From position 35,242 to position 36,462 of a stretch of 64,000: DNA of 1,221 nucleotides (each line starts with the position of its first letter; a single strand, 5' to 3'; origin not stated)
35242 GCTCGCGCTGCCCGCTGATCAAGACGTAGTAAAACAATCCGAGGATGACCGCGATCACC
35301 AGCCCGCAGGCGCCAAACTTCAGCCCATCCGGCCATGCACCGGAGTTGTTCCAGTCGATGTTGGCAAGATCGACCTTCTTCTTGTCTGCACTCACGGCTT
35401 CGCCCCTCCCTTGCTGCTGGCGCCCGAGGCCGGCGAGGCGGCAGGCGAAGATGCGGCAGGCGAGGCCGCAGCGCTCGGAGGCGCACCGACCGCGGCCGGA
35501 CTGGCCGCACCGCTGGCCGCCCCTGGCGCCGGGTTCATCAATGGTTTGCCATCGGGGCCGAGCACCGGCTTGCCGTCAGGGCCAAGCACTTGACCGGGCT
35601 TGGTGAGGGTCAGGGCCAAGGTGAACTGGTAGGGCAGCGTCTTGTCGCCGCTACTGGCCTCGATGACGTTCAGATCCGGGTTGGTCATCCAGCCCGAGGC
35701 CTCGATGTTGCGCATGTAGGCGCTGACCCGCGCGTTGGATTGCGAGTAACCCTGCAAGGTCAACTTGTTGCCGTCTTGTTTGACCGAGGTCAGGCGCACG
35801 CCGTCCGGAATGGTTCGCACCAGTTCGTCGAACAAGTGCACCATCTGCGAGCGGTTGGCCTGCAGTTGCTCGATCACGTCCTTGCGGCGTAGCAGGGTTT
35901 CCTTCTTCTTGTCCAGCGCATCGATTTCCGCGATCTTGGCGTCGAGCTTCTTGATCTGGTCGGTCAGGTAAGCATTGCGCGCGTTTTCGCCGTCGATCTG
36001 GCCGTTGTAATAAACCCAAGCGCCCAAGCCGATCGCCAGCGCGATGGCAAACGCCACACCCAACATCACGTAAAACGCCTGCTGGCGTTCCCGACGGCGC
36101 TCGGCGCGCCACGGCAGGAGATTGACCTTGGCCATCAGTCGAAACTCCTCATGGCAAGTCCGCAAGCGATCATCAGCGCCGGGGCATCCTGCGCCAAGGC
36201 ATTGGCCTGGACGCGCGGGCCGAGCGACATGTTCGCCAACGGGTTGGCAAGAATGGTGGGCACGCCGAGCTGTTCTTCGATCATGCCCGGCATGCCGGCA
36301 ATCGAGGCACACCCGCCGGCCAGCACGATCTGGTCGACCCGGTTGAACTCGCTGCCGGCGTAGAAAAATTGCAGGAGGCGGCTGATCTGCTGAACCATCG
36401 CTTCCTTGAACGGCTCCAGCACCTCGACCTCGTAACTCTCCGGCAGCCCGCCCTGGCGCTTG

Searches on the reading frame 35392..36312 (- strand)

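Call 46: search_protein_families(library=pfam, proteins=[window:35392-36312:-], max_evalue=0.00001)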
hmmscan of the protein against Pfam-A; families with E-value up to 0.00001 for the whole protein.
window:35392-36312:- (306 aa): 1 family
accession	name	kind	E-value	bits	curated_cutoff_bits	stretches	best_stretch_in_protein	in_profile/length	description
PF05137.18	PilN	-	7.8e-25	87.2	22.8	1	159-235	1-77/78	Fimbrial assembly protein (PilN)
